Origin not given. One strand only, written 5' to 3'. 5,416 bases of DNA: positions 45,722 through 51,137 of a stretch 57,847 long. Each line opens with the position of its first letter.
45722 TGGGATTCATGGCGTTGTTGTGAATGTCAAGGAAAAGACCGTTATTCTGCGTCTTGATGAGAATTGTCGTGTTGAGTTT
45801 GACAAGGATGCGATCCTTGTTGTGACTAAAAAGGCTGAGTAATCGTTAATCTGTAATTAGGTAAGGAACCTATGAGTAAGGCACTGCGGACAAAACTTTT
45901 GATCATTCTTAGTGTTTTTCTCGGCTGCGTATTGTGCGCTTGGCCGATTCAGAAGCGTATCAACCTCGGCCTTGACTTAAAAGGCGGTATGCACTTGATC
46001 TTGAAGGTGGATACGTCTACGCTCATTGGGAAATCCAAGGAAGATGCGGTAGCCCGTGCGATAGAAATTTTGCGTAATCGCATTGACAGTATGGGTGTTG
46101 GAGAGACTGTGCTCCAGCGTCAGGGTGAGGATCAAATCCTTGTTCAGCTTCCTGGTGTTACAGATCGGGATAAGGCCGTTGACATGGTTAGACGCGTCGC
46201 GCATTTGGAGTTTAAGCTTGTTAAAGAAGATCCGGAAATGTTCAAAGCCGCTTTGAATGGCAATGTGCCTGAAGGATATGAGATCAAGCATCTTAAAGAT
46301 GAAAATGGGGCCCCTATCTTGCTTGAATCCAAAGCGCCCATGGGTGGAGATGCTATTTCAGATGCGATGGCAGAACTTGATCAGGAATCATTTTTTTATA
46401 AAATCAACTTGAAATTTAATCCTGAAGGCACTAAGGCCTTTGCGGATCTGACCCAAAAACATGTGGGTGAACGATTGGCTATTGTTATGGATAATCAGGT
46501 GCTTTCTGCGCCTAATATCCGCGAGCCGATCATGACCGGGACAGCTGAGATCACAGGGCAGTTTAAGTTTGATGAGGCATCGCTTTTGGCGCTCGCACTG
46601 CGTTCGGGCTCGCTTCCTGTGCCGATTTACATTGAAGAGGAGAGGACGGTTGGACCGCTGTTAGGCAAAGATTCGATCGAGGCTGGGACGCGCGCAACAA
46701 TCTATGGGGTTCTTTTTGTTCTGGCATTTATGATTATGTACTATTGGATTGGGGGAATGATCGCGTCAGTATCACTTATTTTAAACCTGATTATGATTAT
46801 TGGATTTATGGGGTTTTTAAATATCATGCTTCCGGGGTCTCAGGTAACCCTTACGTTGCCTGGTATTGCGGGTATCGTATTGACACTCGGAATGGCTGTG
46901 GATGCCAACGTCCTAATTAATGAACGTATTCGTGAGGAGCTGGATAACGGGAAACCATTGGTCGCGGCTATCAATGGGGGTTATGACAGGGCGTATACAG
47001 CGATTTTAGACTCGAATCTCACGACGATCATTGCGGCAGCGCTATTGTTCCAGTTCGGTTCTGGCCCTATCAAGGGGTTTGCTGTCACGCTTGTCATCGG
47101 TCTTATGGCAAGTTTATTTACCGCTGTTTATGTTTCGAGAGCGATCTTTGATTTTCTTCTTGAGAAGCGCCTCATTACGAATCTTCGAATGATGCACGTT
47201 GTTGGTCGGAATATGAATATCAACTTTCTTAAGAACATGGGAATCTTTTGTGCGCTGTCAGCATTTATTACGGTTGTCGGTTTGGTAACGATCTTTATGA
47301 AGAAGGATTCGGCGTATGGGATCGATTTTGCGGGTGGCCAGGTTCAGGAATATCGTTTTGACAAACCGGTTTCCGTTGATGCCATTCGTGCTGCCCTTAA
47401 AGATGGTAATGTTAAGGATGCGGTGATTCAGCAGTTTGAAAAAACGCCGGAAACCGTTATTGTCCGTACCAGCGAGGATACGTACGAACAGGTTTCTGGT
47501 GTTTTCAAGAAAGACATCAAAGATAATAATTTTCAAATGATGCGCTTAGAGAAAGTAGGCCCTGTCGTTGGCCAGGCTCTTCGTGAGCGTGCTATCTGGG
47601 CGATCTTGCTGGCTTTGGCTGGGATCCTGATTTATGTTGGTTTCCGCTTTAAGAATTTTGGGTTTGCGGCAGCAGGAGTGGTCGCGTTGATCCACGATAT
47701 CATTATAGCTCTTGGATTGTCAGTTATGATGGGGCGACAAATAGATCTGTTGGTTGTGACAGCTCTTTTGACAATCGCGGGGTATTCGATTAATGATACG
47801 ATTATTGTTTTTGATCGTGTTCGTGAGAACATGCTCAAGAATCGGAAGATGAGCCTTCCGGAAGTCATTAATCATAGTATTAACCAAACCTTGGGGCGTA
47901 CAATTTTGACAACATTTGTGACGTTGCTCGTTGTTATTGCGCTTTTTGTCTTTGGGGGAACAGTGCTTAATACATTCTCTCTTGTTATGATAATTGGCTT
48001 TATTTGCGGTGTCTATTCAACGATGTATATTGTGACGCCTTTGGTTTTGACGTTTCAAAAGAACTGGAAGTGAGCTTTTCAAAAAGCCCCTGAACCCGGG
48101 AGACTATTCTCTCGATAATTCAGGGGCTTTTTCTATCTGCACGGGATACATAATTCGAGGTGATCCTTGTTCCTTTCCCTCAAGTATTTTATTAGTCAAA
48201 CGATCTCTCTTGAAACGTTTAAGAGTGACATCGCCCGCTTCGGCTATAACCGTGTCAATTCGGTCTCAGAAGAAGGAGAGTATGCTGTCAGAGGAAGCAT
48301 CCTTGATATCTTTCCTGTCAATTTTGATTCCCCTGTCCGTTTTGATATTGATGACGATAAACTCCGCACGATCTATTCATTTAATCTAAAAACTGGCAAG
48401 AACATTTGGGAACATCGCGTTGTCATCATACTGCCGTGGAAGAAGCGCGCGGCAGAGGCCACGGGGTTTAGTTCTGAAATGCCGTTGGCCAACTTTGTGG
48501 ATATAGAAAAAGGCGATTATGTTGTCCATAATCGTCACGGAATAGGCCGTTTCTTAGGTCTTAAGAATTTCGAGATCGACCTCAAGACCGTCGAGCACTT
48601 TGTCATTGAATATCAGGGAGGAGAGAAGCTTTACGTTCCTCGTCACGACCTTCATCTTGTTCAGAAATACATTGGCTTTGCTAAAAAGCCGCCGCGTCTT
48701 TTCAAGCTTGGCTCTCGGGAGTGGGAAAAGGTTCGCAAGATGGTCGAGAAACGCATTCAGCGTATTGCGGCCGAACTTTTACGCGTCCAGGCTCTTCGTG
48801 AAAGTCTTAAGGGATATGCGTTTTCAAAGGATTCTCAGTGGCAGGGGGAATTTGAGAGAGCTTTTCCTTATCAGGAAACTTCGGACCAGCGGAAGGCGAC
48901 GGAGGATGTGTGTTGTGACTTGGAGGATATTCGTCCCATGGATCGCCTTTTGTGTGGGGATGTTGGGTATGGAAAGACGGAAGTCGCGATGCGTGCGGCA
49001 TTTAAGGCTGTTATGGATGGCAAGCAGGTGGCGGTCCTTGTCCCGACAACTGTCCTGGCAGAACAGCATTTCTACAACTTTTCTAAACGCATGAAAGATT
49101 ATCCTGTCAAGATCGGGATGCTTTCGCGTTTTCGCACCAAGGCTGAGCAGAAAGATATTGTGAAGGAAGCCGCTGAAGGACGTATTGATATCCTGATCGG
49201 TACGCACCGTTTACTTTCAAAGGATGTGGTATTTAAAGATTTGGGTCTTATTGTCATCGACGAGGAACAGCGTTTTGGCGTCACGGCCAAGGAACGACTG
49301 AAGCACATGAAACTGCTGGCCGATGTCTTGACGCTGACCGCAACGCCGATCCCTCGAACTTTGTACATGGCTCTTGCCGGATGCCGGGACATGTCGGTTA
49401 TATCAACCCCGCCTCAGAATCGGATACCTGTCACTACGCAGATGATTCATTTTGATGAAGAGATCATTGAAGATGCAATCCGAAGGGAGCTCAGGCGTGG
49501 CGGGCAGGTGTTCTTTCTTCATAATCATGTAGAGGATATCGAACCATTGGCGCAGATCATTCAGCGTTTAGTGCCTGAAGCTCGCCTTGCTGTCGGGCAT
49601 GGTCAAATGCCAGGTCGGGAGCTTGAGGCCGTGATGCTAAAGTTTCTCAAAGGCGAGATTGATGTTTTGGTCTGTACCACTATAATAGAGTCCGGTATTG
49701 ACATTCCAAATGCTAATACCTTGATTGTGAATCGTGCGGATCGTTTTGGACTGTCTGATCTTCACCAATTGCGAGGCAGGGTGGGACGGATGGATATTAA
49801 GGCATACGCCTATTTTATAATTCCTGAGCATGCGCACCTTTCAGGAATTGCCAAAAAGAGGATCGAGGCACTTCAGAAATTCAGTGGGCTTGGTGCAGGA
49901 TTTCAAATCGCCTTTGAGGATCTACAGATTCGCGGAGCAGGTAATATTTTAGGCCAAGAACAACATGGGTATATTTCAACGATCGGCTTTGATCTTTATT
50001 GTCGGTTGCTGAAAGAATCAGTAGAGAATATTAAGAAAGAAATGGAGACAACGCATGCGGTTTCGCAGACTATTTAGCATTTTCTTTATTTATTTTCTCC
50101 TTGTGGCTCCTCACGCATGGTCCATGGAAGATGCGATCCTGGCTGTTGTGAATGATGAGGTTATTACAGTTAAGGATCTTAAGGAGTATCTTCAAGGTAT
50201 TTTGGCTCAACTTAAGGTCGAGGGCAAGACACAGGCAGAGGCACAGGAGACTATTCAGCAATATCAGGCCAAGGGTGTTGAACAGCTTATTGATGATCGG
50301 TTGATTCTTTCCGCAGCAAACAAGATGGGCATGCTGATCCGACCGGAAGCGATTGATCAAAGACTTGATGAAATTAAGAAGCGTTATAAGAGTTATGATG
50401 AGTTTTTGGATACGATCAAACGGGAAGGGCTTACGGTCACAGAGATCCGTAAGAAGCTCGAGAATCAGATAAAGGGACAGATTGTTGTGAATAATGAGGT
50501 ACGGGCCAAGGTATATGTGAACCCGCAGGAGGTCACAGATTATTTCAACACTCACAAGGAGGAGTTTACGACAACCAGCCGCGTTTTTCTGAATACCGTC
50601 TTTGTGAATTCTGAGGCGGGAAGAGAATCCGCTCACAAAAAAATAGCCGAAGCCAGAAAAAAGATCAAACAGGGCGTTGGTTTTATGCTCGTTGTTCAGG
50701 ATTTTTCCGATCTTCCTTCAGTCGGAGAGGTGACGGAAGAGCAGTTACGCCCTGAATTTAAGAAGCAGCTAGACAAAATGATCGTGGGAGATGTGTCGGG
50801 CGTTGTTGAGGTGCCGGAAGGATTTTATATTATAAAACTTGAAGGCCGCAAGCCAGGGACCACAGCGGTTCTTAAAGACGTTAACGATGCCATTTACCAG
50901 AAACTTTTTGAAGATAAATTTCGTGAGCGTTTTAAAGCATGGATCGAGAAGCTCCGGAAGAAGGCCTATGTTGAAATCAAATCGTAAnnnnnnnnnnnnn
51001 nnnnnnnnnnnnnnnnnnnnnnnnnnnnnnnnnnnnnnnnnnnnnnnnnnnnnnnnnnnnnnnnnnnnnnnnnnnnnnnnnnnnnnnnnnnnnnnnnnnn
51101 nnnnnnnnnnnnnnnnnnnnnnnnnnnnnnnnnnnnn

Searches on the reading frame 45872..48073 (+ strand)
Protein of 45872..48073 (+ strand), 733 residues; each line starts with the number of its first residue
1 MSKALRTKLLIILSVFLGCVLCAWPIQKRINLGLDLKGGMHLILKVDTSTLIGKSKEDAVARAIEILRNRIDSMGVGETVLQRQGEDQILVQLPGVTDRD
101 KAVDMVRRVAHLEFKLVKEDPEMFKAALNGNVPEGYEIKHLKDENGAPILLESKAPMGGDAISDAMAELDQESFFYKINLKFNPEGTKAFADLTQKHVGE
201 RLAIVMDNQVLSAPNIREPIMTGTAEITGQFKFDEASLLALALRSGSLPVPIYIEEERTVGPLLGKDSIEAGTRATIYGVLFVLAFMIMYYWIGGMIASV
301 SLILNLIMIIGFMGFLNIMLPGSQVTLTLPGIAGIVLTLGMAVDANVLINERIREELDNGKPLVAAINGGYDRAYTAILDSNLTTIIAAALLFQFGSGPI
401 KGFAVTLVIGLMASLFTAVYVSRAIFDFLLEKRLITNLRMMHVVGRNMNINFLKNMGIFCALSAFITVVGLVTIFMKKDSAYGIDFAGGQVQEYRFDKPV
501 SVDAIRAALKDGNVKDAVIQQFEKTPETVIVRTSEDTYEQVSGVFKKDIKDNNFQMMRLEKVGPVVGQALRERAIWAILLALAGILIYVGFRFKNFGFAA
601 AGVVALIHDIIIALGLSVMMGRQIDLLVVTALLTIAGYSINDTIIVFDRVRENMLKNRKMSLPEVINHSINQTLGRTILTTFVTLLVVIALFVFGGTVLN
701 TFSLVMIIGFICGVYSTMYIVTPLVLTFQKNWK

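Call 35: search_protein_families(library=pfam, proteins=[window:45872-48073:+], max_evalue=0.001)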
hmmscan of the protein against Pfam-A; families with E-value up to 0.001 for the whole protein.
window:45872-48073:+ (733 aa): 5 families
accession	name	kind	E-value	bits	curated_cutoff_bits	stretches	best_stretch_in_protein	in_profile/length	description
PF02355.23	SecD_SecF_C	-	2.6e-79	265.5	20.5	2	549-730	9-188/189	Protein export membrane protein SecD/SecF, C-terminal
PF22599.2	SecDF_P1_head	-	1.3e-32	112.5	27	1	142-250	7-114/114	SecDF, P1 head subdomain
PF21760.3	SecD_1st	-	8.5e-23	80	27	1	61-118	2-59/60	Protein translocase subunit SecDF, P1 domain, N-terminal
PF07549.19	Sec_GG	-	9e-10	38.2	20.3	1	27-49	5-27/28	SecD/SecF GG Motif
PF03176.21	MMPL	-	0.00033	20.2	20.5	1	270-421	141-294/333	MMPL family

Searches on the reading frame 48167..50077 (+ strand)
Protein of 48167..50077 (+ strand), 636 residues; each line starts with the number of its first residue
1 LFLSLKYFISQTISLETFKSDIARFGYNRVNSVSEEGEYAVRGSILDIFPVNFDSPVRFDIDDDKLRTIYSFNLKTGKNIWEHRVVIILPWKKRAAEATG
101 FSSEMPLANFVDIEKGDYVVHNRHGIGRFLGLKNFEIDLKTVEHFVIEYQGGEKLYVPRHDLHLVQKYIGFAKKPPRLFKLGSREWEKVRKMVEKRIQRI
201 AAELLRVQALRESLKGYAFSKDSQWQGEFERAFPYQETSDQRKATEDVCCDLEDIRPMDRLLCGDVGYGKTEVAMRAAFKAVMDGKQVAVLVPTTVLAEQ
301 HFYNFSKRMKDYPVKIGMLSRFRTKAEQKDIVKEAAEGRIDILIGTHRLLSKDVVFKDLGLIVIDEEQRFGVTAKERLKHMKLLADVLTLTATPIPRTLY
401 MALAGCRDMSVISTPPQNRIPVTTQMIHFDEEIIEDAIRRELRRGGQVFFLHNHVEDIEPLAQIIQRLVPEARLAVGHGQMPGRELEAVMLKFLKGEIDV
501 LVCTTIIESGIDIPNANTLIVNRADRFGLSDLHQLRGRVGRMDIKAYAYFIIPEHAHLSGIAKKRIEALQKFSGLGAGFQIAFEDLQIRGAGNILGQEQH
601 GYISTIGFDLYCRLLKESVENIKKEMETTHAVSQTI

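Call 36: search_protein_families(library=pfam, proteins=[window:48167-50077:+], max_evalue=0.001)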
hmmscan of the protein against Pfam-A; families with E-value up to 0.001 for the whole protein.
window:48167-50077:+ (636 aa): 6 families
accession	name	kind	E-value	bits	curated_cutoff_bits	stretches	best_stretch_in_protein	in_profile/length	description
PF00270.35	DEAD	-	9.7e-24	84.4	26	1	241-399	4-164/167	DEAD/DEAH box helicase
PF00271.37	Helicase_C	-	9.4e-23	81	23.5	1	437-542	9-109/110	Helicase conserved C-terminal domain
PF02559.22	CarD_TRCF_RID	-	1.2e-16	60.9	23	1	114-169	2-57/57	CarD-like/TRCF RID domain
PF17757.6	UvrB_inter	-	1.3e-15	57.7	22.9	1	10-91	6-88/91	UvrB interaction domain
PF04851.21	ResIII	-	8.1e-08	32.8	22.5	1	240-394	7-162/164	Type III restriction enzyme, res subunit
PF14814.11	UB2H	-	0.00067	20.1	27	0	10-56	4-50/85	Bifunctional transglycosylase second domain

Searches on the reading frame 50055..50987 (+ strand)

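Call 36: search_protein_families(library=pfam, proteins=[window:50055-50987:+], max_evalue=0.001)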
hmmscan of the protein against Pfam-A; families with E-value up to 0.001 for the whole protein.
window:50055-50987:+ (310 aa): 7 families
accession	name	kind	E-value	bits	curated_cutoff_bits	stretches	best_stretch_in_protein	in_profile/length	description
PF13145.12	Rotamase_2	-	4.2e-15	57.1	27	1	155-277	1-120/121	PPIC-type PPIASE domain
PF09312.16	SurA_N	-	2.3e-11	44.3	30.8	1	26-139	2-112/118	SurA N-terminal domain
PF13624.11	SurA_N_3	-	4.8e-11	43.2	27.2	1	8-141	19-158/162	SurA-like N-terminal domain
PF00639.27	Rotamase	-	8.8e-11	43.1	21.7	1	185-263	10-96/97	PPIC-type PPIASE domain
PF13623.11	SurA_N_2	-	3.2e-08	34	28.5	1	10-107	17-122/145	SurA-like N-terminal domain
PF13616.12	Rotamase_3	-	3e-05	25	22.5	1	185-263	28-113/116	PPIC-type PPIASE domain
PF22278.2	DUF6958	-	0.00044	21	27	0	24-61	24-63/90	Family of unknown function (DUF6958)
